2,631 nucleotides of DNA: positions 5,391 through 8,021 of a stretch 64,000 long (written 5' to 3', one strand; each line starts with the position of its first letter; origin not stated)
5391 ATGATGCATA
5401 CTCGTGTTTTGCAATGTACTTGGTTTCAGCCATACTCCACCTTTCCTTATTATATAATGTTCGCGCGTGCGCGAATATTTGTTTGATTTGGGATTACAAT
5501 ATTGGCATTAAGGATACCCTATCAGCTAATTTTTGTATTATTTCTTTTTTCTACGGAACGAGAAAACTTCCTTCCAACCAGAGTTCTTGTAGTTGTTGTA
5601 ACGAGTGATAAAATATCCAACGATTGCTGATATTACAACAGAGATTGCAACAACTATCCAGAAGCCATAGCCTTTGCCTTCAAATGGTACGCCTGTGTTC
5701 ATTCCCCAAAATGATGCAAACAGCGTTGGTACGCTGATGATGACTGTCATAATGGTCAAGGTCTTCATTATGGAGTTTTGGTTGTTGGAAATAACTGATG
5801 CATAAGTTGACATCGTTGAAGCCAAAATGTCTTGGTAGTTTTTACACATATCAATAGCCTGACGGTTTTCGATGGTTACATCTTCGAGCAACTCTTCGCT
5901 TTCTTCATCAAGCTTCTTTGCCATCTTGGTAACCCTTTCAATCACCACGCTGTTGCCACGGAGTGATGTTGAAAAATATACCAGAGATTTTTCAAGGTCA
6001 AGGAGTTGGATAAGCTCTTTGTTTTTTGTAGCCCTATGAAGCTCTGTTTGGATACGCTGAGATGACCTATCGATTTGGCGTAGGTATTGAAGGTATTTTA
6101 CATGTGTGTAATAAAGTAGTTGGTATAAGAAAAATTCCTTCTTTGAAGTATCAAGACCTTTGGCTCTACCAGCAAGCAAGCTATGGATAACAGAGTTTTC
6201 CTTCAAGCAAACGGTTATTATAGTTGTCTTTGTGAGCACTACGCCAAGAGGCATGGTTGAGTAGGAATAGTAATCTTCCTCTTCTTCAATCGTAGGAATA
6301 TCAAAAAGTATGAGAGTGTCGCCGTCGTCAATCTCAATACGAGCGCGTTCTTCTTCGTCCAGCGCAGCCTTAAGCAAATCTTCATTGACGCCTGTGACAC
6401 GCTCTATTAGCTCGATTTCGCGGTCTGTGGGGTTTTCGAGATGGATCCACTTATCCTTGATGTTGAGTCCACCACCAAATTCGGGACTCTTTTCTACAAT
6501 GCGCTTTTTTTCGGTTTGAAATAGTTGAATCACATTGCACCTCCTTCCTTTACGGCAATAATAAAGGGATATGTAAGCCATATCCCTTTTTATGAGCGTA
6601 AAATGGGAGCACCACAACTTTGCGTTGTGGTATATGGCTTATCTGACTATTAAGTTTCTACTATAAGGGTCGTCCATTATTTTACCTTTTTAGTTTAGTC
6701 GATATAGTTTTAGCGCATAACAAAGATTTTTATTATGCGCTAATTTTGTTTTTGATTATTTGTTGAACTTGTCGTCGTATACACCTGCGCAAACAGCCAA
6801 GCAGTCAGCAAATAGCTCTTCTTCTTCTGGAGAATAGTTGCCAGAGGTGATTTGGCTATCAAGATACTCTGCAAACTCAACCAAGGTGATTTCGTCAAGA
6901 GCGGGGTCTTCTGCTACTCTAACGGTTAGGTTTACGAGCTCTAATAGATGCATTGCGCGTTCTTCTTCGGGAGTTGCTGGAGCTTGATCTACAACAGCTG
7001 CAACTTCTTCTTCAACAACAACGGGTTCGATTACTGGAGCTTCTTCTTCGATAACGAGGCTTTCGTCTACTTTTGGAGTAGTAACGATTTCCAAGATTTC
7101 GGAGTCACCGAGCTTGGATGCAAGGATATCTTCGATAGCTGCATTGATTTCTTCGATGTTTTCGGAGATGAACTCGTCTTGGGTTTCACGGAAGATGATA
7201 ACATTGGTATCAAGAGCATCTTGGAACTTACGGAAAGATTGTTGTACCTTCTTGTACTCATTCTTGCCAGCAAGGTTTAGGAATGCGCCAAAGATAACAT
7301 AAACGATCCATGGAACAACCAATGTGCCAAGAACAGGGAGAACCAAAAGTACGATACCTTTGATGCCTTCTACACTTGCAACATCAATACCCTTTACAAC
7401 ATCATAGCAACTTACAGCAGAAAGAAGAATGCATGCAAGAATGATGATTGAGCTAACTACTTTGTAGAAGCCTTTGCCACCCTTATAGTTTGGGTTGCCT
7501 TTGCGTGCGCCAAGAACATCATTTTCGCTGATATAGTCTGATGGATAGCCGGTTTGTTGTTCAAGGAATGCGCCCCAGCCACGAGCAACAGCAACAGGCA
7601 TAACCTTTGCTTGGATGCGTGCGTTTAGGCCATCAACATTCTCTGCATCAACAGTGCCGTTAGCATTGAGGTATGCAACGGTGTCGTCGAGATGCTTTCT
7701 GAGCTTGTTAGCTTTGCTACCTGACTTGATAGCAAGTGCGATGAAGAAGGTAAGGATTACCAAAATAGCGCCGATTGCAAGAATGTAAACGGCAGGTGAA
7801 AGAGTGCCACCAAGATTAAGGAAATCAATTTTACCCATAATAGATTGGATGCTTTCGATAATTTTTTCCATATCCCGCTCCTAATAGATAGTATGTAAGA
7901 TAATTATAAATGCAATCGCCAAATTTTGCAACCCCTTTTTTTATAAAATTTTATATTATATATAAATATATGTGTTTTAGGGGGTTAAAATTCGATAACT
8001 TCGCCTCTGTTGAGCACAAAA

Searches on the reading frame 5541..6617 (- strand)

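Call 7: search_protein_families(library=pfam, proteins=[window:5541-6617:-], max_evalue=0.001)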
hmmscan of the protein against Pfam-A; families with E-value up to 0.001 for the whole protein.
window:5541-6617:- (359 aa): 2 families
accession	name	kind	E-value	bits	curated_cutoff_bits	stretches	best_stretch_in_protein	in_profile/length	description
PF01544.23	CorA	-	3e-56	191.3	27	1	56-339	5-292/292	CorA-like Mg2+ transporter protein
PF20990.2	DUF2207_C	-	0.00061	20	33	1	240-354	91-206/247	Predicted membrane protein (DUF2207) C-terminal domain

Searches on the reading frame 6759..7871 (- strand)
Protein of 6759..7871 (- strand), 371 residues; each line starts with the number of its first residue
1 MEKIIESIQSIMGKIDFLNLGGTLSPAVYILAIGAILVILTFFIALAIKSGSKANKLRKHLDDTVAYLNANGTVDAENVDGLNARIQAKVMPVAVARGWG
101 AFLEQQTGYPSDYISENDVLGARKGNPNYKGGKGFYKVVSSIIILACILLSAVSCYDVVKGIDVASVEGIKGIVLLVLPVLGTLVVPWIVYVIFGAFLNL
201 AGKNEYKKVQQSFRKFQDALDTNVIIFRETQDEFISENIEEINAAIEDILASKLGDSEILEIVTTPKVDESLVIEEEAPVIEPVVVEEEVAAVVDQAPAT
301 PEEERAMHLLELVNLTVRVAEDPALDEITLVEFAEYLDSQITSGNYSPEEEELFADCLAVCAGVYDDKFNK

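Call 7: search_protein_families(library=pfam, proteins=[window:6759-7871:-], max_evalue=0.001)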
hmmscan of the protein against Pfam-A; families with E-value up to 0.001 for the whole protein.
window:6759-7871:- (371 aa): 0 families

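Call 96: search_protein_families(library=pfam, proteins=[window:6759-7871:-], max_evalue=0.1)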
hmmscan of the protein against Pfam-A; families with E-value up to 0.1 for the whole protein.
window:6759-7871:- (371 aa): 1 family
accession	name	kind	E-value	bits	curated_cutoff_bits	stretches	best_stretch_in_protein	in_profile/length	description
PF01566.24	Nramp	-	0.033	13.7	29.8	1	142-192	129-178/357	Natural resistance-associated macrophage protein-like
